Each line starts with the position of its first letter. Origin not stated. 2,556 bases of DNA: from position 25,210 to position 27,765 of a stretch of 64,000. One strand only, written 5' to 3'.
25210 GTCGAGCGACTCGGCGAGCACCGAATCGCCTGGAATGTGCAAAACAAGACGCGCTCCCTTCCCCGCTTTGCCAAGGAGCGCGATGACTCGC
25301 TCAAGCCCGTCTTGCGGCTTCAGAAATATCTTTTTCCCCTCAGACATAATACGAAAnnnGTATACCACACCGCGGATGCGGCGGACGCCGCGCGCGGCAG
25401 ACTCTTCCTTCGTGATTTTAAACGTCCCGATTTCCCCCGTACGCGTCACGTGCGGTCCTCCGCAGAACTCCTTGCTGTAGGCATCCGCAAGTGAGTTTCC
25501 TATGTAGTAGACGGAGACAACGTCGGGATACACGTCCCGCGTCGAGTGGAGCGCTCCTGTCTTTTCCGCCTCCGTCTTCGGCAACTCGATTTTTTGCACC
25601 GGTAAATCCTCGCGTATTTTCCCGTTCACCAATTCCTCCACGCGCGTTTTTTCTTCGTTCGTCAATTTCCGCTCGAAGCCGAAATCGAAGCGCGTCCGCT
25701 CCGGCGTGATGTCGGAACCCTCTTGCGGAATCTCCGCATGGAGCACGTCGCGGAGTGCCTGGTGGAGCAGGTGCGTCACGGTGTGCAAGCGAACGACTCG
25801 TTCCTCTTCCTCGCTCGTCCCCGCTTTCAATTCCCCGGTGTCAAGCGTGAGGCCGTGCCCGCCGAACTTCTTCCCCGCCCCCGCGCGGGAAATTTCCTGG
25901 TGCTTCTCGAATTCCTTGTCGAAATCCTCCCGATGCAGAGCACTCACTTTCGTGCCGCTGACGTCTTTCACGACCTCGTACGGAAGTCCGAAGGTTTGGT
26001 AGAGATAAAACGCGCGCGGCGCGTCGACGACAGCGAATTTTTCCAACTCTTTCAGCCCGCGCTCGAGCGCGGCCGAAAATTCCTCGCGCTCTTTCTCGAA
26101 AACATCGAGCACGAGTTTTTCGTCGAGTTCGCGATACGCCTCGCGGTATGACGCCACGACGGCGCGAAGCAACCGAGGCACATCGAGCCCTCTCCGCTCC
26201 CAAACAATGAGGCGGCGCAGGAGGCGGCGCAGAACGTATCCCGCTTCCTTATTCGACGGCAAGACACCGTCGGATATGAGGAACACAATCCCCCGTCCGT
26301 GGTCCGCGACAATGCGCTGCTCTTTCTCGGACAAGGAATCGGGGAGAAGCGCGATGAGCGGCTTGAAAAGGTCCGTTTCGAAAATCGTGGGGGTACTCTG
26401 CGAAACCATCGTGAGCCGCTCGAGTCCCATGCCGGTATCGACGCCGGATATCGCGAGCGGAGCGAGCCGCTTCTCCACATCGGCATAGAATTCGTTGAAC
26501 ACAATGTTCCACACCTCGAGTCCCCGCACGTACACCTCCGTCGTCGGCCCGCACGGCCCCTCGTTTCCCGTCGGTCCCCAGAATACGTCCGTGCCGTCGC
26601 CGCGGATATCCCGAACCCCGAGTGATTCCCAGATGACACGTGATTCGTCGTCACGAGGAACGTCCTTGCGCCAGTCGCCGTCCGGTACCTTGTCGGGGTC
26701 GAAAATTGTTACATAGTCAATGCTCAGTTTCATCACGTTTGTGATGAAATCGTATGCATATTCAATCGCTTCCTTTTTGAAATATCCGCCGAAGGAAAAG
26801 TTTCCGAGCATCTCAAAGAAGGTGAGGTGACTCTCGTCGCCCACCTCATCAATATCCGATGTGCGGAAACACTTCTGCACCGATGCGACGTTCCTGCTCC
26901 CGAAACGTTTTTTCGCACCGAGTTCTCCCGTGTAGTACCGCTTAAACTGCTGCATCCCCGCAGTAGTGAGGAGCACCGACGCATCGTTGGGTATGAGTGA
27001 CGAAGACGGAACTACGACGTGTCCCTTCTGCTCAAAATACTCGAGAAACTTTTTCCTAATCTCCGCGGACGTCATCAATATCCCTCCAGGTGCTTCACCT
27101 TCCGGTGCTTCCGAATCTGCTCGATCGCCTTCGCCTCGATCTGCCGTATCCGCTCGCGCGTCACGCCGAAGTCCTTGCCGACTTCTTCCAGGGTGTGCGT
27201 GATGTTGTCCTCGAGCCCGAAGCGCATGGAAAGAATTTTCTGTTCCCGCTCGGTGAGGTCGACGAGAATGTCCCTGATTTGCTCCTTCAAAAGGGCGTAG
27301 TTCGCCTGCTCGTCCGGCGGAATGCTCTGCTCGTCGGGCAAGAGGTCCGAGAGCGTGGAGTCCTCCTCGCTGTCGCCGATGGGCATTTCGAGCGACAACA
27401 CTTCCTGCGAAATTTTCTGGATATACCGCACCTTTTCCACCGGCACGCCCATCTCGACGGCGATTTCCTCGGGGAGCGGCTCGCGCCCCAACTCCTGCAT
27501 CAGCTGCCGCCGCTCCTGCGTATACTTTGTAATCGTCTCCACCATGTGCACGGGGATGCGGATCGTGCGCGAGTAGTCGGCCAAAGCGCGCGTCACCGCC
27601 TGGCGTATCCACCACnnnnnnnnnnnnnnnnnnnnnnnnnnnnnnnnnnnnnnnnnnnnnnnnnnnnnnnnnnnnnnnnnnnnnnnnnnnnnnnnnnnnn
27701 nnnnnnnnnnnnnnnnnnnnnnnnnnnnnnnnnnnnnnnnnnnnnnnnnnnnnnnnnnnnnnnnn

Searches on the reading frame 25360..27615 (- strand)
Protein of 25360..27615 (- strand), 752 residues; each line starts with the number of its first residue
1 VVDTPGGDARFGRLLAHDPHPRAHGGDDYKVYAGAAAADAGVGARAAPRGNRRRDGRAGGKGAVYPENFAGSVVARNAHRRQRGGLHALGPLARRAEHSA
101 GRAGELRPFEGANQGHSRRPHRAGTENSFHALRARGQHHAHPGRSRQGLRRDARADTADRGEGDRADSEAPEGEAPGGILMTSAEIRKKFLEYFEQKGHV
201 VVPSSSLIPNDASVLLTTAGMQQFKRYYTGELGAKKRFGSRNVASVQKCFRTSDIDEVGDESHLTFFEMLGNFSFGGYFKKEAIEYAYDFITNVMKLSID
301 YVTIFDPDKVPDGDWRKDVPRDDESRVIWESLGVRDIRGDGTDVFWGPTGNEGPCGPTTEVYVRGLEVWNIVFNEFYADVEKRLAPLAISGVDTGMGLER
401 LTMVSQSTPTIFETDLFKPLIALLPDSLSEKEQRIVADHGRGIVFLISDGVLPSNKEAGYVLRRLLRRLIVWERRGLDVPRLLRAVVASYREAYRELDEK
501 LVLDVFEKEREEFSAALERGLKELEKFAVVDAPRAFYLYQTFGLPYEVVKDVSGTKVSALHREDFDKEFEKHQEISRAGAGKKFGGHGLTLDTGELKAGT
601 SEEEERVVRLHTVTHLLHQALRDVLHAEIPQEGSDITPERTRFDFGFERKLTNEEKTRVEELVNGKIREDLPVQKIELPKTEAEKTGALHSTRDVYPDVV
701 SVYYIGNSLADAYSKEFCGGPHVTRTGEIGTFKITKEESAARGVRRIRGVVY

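Call 34: search_protein_families(library=pfam, proteins=[window:25360-27615:-], max_evalue=0.001)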
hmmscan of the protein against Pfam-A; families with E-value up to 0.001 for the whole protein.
window:25360-27615:- (752 aa): 2 families
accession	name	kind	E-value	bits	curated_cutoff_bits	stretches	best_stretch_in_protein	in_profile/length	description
PF01411.24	tRNA-synt_2c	-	1.3e-91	308.2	30.3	1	185-583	1-435/552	tRNA synthetases class II (A)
PF07973.19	tRNA_SAD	-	1.6e-16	60.4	24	1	700-747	1-43/44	Threonyl and Alanyl tRNA synthetase second additional domain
